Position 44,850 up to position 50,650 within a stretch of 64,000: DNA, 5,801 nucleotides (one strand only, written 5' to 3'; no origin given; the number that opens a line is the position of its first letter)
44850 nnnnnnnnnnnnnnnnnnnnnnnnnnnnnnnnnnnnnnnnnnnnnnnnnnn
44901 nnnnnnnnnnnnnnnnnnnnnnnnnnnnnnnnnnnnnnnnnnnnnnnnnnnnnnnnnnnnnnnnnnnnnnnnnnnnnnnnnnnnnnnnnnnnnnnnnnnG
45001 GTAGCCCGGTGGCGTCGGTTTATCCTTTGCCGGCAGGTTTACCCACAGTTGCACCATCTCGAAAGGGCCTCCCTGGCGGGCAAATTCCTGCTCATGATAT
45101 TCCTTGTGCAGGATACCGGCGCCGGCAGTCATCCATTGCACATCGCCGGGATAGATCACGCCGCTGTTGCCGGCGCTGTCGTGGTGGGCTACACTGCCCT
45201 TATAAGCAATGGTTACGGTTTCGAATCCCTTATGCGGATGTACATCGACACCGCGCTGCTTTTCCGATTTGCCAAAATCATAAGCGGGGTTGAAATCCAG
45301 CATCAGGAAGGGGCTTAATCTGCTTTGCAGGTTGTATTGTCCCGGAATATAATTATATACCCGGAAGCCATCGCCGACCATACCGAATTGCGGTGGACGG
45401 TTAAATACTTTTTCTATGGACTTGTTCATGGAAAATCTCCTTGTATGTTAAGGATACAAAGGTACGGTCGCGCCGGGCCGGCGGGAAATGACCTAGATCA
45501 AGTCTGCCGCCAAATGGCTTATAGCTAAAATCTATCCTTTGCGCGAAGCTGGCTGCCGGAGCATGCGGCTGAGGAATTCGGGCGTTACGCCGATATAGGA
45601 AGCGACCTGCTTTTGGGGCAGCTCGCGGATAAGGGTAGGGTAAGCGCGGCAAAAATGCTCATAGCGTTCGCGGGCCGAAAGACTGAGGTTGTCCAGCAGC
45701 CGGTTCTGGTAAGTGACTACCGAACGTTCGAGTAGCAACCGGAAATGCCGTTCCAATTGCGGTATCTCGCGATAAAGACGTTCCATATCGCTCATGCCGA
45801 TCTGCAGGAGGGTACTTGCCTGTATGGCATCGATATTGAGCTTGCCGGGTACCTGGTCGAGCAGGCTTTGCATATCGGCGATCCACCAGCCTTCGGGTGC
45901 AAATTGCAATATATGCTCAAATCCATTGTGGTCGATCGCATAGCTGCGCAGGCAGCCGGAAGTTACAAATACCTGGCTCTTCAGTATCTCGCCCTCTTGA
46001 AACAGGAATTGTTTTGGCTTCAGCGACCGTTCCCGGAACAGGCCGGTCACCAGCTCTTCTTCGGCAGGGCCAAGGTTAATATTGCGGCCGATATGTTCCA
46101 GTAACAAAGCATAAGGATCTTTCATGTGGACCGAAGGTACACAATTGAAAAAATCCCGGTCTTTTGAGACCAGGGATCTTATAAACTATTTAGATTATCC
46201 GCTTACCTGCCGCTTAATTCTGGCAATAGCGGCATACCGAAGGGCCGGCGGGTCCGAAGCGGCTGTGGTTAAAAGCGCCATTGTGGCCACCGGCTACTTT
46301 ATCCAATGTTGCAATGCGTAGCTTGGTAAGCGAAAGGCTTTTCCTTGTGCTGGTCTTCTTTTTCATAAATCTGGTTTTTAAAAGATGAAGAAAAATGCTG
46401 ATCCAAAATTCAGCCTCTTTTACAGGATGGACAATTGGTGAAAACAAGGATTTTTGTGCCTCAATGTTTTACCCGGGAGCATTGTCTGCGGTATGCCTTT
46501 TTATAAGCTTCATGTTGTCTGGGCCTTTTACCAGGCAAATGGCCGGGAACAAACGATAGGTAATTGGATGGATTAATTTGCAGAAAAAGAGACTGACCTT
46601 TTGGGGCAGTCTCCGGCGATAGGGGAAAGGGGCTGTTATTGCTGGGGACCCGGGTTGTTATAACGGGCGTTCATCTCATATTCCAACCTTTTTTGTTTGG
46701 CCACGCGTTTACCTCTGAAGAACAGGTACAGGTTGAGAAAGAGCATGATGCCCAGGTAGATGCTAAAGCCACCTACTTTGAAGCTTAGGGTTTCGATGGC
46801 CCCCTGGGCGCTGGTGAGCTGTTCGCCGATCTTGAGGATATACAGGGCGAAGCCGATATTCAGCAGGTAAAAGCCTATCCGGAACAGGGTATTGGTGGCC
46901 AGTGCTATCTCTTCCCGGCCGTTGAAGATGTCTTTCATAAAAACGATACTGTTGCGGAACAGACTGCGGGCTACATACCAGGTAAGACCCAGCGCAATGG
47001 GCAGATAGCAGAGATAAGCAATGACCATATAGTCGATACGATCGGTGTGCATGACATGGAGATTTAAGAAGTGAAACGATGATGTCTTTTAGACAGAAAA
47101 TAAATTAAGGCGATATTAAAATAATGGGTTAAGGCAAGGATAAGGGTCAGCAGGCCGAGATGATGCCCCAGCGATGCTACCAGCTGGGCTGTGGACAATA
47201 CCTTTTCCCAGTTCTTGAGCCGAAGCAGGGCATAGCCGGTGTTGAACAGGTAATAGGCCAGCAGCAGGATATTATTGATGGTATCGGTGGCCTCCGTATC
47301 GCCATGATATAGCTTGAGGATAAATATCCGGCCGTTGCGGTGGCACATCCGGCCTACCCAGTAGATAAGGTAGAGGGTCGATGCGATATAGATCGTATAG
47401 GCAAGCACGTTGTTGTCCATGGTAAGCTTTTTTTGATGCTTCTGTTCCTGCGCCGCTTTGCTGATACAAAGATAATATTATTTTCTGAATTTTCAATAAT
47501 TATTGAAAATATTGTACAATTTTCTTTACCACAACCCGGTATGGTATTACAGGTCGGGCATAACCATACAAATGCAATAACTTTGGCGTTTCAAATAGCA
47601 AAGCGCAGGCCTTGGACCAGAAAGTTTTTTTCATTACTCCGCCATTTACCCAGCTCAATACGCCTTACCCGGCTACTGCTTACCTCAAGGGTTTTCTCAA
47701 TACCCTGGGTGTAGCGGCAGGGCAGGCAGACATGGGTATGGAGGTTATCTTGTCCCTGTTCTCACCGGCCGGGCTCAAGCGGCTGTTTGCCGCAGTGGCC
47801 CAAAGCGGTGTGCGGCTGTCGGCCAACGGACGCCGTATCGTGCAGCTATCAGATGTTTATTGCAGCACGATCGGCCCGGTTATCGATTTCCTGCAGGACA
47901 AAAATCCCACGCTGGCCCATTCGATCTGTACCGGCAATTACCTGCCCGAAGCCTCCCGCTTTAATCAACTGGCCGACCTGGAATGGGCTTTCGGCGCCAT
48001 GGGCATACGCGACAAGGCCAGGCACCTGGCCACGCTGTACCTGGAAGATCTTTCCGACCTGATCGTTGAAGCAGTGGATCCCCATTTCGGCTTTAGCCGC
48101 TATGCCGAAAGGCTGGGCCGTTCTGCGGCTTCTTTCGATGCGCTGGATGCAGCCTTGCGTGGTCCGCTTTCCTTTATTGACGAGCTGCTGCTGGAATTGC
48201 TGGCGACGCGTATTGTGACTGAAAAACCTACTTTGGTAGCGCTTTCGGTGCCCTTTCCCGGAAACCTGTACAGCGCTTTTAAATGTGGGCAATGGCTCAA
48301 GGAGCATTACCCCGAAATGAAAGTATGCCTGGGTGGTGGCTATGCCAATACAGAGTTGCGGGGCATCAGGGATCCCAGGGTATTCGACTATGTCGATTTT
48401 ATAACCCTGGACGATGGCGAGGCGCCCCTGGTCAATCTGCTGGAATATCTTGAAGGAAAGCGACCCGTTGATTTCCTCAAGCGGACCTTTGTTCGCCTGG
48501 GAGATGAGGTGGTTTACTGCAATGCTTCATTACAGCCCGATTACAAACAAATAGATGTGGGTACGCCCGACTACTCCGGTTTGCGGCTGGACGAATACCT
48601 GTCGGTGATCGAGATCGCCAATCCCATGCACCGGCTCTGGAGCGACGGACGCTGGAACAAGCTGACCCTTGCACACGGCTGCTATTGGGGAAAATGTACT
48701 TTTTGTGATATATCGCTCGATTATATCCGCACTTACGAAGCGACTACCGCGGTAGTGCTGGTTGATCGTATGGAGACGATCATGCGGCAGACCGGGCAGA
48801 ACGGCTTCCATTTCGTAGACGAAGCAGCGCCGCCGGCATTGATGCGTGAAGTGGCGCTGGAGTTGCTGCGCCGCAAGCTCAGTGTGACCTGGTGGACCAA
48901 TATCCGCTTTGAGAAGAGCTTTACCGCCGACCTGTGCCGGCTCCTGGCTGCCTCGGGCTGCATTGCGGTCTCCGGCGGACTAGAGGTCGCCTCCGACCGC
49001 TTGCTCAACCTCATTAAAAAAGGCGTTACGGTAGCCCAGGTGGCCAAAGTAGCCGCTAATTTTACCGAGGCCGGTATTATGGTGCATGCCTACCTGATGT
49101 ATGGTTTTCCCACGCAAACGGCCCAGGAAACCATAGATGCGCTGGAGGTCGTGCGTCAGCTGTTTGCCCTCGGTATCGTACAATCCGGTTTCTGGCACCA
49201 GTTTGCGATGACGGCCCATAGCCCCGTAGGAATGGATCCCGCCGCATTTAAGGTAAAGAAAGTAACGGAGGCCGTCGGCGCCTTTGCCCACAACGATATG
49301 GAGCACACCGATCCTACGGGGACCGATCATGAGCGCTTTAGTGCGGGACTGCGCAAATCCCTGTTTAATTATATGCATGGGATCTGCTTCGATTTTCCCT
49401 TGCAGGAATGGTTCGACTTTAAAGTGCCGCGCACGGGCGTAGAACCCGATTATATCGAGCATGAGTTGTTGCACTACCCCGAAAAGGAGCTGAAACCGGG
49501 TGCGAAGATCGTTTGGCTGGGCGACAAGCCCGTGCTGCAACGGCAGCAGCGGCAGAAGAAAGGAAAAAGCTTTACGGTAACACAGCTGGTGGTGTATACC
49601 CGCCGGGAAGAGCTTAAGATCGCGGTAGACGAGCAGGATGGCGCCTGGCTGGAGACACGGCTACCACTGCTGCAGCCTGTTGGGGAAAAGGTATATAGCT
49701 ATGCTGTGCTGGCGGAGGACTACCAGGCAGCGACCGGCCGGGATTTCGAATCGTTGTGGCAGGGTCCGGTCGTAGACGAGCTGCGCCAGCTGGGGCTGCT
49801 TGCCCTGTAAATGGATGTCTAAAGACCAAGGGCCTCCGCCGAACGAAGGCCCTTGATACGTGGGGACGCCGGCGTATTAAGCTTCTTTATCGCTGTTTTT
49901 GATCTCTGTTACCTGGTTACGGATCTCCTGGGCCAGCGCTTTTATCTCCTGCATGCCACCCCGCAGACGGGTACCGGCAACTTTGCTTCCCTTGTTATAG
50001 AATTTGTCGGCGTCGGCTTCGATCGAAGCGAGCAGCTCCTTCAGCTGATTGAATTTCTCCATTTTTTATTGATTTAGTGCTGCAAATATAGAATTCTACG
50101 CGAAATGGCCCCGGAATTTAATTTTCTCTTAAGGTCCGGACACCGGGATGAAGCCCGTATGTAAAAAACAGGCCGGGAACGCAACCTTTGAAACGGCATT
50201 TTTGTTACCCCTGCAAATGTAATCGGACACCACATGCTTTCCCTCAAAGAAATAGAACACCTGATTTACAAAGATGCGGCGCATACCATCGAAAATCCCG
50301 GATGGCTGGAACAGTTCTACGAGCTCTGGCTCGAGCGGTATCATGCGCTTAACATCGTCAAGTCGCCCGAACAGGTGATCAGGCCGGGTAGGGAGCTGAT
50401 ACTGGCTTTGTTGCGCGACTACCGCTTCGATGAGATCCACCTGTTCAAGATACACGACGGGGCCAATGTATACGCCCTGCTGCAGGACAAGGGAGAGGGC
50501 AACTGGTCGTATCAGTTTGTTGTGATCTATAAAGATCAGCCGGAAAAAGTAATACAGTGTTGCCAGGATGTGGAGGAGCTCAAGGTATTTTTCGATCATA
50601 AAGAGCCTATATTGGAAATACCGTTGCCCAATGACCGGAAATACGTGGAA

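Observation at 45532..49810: GG-leader peptide gene clustered with a Crp/Fnr regulator, two paralogous small membrane proteins and a divergent B12-binding radical SAM enzyme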

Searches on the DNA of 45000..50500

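Call 56: search_rna_families(source=window, start=45000, end=50500, threshold=evalue, max_evalue=1)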
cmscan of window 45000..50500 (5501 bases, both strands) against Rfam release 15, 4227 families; matches with E-value up to 1: 0.
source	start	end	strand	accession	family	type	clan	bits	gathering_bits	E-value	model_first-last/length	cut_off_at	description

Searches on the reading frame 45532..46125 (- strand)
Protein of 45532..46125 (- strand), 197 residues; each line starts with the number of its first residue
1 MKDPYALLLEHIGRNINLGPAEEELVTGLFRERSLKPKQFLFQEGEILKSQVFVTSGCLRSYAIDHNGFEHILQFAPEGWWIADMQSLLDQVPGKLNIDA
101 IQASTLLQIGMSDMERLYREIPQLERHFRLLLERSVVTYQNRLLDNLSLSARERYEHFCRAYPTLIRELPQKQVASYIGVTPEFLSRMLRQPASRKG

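Call 3: search_protein_families(library=pfam, proteins=[window:45532-46125:-], max_evalue=0.01)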
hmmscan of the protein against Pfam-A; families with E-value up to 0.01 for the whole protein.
window:45532-46125:- (197 aa): 2 families
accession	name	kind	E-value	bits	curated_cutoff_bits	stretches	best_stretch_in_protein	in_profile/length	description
PF00027.35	cNMP_binding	-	3.7e-10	40.1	27.5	1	33-119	2-87/89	Cyclic nucleotide-binding domain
PF13545.12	HTH_Crp_2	-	0.0014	19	27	1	164-191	18-45/70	Crp-like helix-turn-helix domain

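Call 4: search_protein_families(library=ncbifam, proteins=[window:45532-46125:-], max_evalue=0.01)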
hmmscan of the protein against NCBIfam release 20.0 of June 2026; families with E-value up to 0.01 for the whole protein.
window:45532-46125:- (197 aa): 3 families
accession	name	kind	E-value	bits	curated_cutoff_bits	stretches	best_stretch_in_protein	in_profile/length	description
NF008365.0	PRK11161.1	subfamily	1.1e-07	31.4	228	1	31-159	48-174/250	fumarate/nitrate reduction transcriptional regulator Fnr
NF041163.2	encap_f2b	equivalog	0.00014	21.1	400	1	26-136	91-201/450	family 2B encapsulin nanocompartment shell protein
NF007707.0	PRK10402.1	subfamily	0.00036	20.2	180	1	34-189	35-190/226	transcriptional regulator YeiL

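Call 77: search_protein_families(library=padloc, proteins=[window:45532-46125:-], max_evalue=0.01)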
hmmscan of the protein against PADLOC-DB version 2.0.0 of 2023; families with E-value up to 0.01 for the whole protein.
window:45532-46125:- (197 aa): 0 families

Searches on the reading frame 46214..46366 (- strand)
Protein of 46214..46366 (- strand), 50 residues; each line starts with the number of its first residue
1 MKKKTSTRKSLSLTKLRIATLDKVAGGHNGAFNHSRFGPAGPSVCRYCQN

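Call 3: search_protein_families(library=pfam, proteins=[window:46214-46366:-], max_evalue=0.01)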
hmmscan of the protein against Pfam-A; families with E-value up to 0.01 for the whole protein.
window:46214-46366:- (50 aa): 0 families

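Call 4: search_protein_families(library=ncbifam, proteins=[window:46214-46366:-], max_evalue=0.01)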
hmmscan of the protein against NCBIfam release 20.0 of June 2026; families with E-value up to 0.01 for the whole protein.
window:46214-46366:- (50 aa): 0 families

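Call 8: search_protein_families(library=ncbifam, proteins=[window:46214-46366:-], max_evalue=10)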
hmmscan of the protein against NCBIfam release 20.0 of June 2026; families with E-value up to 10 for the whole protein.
window:46214-46366:- (50 aa): 1 family
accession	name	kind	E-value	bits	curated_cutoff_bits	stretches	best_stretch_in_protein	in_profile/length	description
NF038153.1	lant_leader_L1a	domain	0.017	15.3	22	1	1-22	1-22/32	class I lanthipeptide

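Call 26: find_homologous_proteins(query=window:46217-46366:-, max_evalue=10)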
Query seq(50 aa) (50 aa): 2 proteins with E <= 10 among 2 candidates.
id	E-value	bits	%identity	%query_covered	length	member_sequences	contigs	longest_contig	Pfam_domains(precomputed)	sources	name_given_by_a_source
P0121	1.5e-26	107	100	100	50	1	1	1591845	-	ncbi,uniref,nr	ncbi:hypothetical protein [Taibaiella koreensis]|uniref:hypothetical protein n=1 Tax=Taibaiella kore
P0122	2.8e-17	78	72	100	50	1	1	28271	-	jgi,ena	-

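Call 28: find_encoding_contigs(protein=P0122, flank=10000, max_places=4)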
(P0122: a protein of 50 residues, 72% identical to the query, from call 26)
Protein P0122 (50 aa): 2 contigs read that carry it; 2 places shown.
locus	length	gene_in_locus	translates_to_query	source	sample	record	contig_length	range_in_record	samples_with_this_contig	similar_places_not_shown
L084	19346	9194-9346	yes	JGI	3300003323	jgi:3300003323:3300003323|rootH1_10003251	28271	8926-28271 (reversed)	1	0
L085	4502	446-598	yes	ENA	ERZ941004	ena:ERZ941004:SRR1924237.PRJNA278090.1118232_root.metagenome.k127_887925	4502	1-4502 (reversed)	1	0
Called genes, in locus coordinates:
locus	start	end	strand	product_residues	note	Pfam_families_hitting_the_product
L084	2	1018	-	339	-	?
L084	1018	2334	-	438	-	PF22807:TrAA12, PF23500:DUF7133, PF07995:GSDH, PF22807:TrAA12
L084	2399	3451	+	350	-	PF03631:Virul_fac_BrkB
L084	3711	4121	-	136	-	PF02566:OsmC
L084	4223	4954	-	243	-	PF08241:Methyltransf_11, PF08242:Methyltransf_12 (weak), PF13649:Methyltransf_25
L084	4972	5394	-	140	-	-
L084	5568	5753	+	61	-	PF07432:Hc1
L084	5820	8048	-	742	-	PF04055:Radical_SAM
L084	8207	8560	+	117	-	-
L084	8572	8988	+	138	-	-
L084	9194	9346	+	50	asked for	-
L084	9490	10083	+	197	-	PF00027:cNMP_binding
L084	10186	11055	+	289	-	PF02678:Pirin, PF05726:Pirin_C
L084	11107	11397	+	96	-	PF14542:Acetyltransf_CG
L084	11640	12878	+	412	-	PF04851:ResIII, PF00270:DEAD, PF00271:Helicase_C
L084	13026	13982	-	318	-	PF03734:YkuD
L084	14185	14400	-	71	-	PF02416:TatA_B_E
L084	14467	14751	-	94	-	-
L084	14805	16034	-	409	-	PF07719:TPR_2 (faint), PF13424:TPR_12, PF00515:TPR_1 (faint)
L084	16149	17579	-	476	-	PF00144:Beta-lactamase, PF11954:DUF3471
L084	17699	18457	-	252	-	PF01738:DLH, PF00561:Abhydrolase_1 (faint), PF00326:Peptidase_S9 (faint), PF12146:Hydrolase_4 (faint), PF02230:Abhydrolase_2 (weak)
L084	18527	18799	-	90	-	-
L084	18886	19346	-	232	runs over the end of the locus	-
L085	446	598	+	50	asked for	-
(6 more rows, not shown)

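Call 41: find_related_loci(query=A4, collection=metagenome_contigs, flank=8000)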
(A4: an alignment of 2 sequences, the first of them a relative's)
Query A4 (50 aa) in metagenome_contigs; peptide patterns used: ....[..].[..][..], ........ (x = any residue, [..] = any of these).
600 stretches matched a pattern, but none encodes a relative of the query by tblastn (E <= 1e-3).

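Call 57: search_protein_representatives(alignment_id=A4)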
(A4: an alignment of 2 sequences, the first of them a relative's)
Query: 2 sequences, 50 profile positions. Proteins with E-value up to 0.001 (for the whole library): 1; up to 1e-10: 1; up to 1e-30: 1. The best 1 are listed.
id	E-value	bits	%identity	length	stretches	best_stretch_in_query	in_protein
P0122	2.2e-33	129.8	-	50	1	1-50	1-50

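Call 77: search_protein_families(library=padloc, proteins=[window:46214-46366:-], max_evalue=0.01)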
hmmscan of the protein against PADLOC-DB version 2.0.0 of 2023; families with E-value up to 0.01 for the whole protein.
window:46214-46366:- (50 aa): 0 families
